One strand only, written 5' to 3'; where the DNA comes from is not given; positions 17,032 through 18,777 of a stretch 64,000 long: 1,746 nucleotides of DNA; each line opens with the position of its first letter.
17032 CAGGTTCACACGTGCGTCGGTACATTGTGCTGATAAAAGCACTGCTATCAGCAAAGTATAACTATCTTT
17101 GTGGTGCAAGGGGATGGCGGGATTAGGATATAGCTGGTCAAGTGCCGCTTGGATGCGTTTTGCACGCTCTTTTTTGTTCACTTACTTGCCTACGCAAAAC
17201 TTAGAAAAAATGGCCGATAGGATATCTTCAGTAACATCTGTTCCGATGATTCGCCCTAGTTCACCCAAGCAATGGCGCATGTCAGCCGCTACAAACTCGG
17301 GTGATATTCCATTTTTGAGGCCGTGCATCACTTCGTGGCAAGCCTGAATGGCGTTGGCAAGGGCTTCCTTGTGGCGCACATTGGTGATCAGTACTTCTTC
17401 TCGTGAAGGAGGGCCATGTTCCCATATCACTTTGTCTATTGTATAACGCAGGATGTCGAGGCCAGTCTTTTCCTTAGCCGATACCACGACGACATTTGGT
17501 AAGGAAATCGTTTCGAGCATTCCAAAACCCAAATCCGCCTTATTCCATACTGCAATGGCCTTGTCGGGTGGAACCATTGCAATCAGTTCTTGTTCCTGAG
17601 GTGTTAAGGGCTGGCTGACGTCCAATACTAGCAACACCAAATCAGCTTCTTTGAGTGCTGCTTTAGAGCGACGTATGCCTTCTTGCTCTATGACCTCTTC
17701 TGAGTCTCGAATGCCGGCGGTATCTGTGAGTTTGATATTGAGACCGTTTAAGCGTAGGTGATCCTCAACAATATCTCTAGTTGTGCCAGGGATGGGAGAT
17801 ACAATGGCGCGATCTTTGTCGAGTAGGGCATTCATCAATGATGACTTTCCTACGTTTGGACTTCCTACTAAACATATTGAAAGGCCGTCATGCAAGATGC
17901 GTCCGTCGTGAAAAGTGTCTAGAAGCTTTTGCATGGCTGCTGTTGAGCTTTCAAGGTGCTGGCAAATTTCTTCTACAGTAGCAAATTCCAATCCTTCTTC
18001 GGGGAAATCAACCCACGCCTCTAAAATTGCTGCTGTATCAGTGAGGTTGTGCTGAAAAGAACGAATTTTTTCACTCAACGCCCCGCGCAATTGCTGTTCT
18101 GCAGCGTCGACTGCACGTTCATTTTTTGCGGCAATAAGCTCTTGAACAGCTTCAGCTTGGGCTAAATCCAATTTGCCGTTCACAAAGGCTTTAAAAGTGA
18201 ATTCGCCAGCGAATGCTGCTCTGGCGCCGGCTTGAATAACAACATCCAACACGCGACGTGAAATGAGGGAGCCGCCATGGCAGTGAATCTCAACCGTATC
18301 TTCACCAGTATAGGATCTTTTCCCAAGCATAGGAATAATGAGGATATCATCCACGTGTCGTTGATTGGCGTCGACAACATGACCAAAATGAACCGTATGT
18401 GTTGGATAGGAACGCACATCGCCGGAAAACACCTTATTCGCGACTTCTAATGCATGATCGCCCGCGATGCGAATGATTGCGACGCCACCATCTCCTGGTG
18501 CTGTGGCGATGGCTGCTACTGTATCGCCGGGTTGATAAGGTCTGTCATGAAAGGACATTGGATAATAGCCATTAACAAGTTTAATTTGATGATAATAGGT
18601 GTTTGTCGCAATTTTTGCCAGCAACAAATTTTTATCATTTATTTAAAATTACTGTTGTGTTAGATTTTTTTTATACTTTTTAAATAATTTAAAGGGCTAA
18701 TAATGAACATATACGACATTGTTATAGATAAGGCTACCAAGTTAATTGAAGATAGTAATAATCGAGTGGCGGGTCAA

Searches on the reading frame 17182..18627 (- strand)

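Call 31: search_protein_families(library=ncbifam, proteins=[window:17182-18627:-])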
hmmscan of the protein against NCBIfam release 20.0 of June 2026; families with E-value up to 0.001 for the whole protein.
window:17182-18627:- (481 aa): 15 families
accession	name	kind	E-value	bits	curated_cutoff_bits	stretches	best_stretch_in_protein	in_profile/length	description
TIGR00450.1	mnmE_trmE_thdF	equivalog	2.3e-120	402.7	252.6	1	41-481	1-446/446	tRNA uridine-5-carboxymethylaminomethyl(34) synthesis GTPase MnmE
NF003661.0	PRK05291.1-3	equivalog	2.5e-116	389.7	380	1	35-481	4-448/448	tRNA uridine-5-carboxymethylaminomethyl(34) synthesis GTPase MnmE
TIGR03594.1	GTPase_EngA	equivalog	6.7e-34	117.6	306.7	1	246-367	173-299/432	ribosome biogenesis GTPase Der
TIGR03918.1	GTP_HydF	equivalog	2.9e-26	92.2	325.55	1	249-404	8-170/392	[FeFe] hydrogenase H-cluster maturation GTPase HydF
TIGR00231.1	small_GTP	domain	1.6e-23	83.3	42.5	1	250-368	5-126/164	GTP-binding protein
NF000908.1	PRK00089.1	equivalog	1.3e-22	80.5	237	1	251-427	6-192/291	GTPase Era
NF002828.0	PRK03003.1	equivalog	1.8e-22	79.6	631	1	249-366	214-336/477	ribosome biogenesis GTPase Der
NF007071.0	PRK09518.1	equivalog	9.5e-22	77.3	953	1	232-366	428-567/706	bifunctional cytidylate kinase/GTPase Der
TIGR00436.1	era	equivalog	1.3e-14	54.2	116.25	1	251-343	3-95/270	GTPase Era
TIGR03596.1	GTPase_YlqF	equivalog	7.1e-14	51.8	208.2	1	229-306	99-173/276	ribosome biogenesis GTPase YlqF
TIGR00437.1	feoB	equivalog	5.5e-12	45.2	315.65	1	255-338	1-83/594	ferrous iron transport protein B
TIGR03156.1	GTP_HflX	equivalog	5.6e-10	38.7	216.75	1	223-400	164-350/351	GTPase HflX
TIGR03597.1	GTPase_YqeH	equivalog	4.5e-09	35.9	297.4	1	231-313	141-222/361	ribosome biogenesis GTPase YqeH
TIGR03598.1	GTPase_YsxC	equivalog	5.2e-09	36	124.45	1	247-305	17-73/186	ribosome biogenesis GTP-binding protein YihA/YsxC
NF003255.0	PRK04213.1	equivalog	0.00043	19.6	164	0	250-305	11-61/204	GTP-binding protein EngB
